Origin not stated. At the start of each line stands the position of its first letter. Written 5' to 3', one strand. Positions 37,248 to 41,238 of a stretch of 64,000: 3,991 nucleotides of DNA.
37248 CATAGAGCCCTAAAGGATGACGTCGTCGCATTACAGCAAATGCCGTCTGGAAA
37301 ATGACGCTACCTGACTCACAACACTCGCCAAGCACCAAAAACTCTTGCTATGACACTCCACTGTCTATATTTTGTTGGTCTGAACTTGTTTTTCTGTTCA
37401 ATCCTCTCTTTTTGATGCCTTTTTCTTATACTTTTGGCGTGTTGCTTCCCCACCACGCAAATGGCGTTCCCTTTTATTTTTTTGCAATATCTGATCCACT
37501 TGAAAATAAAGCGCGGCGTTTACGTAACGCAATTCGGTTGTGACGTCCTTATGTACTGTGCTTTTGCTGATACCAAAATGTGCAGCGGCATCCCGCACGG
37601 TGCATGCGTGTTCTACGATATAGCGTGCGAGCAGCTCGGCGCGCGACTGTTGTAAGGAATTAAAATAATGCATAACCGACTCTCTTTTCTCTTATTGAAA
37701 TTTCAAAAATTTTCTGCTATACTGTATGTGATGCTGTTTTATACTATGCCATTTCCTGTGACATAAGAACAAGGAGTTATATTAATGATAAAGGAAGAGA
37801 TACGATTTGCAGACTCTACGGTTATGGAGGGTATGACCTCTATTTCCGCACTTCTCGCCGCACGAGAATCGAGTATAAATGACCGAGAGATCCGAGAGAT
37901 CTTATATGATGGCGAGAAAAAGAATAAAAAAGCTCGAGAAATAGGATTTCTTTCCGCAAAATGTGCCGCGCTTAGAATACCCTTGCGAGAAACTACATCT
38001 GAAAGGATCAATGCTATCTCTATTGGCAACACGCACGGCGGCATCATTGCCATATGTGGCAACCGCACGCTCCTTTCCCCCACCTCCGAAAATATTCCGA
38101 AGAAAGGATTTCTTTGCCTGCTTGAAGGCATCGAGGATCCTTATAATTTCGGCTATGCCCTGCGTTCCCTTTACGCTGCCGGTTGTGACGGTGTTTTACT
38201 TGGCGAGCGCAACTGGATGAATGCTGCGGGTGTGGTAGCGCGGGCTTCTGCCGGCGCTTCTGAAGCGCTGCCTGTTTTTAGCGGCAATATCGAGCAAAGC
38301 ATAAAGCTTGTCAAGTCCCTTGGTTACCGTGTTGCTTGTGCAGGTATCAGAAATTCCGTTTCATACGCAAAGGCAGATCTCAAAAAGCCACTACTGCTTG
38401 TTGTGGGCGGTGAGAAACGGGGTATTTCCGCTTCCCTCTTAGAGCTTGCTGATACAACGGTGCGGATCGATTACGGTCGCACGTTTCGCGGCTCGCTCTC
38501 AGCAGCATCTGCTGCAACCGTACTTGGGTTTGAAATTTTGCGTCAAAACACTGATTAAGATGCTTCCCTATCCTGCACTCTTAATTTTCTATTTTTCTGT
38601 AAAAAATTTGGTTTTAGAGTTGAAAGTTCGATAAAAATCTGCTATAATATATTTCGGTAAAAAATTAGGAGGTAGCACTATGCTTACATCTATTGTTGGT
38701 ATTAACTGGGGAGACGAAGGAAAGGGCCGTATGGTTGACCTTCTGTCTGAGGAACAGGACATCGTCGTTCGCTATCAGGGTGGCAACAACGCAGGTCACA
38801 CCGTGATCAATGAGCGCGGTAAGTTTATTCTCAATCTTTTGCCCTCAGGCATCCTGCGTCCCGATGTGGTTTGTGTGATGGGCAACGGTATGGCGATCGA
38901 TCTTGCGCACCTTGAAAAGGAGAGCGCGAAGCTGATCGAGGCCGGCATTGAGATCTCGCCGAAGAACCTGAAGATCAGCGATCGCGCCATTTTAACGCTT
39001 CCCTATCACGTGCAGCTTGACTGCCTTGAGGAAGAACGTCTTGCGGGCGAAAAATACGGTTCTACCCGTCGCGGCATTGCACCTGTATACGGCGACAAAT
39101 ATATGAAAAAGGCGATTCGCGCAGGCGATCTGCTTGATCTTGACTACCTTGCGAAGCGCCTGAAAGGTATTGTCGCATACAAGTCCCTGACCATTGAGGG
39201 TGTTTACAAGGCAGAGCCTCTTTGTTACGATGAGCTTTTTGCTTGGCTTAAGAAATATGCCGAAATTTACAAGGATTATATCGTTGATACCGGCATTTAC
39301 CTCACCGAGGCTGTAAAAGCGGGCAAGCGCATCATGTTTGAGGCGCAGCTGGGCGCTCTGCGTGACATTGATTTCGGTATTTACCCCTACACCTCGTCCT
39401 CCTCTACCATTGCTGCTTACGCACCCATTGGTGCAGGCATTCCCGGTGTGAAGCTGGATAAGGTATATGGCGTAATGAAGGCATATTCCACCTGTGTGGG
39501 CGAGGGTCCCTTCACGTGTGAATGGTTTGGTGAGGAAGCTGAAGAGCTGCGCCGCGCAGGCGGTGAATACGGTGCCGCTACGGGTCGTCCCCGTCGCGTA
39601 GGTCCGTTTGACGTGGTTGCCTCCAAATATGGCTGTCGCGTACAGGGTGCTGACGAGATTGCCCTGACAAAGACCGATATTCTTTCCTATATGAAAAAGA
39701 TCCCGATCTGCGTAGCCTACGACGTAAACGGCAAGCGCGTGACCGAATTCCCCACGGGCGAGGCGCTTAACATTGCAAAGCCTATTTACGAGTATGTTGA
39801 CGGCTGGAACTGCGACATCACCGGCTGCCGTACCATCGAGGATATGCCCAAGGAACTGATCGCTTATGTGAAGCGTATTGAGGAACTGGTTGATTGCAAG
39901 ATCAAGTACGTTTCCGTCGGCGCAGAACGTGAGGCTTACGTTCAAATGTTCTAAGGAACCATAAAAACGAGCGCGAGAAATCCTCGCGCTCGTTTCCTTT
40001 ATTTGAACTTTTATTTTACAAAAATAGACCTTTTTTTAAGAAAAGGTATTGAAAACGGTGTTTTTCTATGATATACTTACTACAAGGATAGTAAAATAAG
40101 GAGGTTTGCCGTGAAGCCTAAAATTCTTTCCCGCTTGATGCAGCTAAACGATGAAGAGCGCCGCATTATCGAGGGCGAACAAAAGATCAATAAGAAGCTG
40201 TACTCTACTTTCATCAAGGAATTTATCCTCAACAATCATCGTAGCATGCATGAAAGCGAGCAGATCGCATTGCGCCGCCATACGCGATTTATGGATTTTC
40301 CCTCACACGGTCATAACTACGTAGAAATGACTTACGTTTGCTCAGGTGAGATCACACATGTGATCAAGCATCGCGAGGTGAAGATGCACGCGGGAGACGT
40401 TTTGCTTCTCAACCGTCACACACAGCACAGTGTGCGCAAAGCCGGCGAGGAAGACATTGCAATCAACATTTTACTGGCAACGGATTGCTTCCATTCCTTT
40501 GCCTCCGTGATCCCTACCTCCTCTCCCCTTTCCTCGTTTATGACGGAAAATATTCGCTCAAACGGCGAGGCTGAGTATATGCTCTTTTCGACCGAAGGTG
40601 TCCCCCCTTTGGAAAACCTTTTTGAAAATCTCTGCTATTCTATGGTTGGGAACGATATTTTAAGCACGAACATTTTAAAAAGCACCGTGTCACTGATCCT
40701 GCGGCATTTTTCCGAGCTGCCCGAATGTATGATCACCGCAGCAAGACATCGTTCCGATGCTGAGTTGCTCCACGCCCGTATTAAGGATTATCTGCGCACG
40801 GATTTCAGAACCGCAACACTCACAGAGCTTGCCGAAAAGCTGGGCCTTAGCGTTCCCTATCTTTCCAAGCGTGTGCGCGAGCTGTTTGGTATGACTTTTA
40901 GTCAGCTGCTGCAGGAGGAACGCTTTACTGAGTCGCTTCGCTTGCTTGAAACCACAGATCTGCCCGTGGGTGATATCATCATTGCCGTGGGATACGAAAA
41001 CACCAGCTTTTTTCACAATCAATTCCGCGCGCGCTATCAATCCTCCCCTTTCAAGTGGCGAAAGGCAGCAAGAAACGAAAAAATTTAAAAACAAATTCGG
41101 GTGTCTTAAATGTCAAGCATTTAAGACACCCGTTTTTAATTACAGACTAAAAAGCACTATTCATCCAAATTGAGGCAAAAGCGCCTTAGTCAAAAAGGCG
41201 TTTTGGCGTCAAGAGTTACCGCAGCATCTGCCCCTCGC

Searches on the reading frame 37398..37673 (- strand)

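Call 61: search_protein_families(library=pfam, proteins=[window:37398-37673:-], max_evalue=0.00001)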
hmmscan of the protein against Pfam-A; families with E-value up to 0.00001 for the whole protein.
window:37398-37673:- (91 aa): 1 family
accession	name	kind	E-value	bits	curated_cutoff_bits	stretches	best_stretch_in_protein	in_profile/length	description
PF12116.14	SpoIIID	-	1.1e-31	109.3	27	1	9-85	5-81/82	Stage III sporulation protein D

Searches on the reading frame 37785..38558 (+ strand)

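Call 61: search_protein_families(library=pfam, proteins=[window:37785-38558:+], max_evalue=0.00001)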
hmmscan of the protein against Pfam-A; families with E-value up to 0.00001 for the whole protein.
window:37785-38558:+ (257 aa): 1 family
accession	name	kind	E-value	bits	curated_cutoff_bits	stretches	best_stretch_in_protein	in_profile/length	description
PF00588.24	SpoU_methylase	-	6.8e-22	78.5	29.7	1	112-247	5-140/142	SpoU rRNA Methylase family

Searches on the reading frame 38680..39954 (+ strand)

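Call 61: search_protein_families(library=pfam, proteins=[window:38680-39954:+], max_evalue=0.00001)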
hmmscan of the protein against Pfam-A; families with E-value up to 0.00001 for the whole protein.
window:38680-39954:+ (424 aa): 1 family
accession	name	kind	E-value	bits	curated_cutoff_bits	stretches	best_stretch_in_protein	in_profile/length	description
PF00709.27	Adenylsucc_synt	-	1.9e-159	531.3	27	1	5-420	2-415/416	Adenylosuccinate synthetase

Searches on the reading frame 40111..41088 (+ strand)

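Call 61: search_protein_families(library=pfam, proteins=[window:40111-41088:+], max_evalue=0.00001)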
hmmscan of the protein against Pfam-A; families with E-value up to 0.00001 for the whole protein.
window:40111-41088:+ (325 aa): 4 families
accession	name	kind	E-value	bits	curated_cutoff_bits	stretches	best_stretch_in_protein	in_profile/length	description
PF12833.13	HTH_18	-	2.3e-19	69.9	33.6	1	240-318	1-79/80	Helix-turn-helix domain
PF00165.29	HTH_AraC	-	2.9e-13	50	26.6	1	236-268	10-42/42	Bacterial regulatory helix-turn-helix proteins, AraC family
PF07883.17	Cupin_2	-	6.5e-10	39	27.2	1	63-116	11-64/70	Cupin domain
PF02311.25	AraC_binding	-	3.6e-08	33.7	21.1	1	62-119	15-72/135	AraC-like ligand binding domain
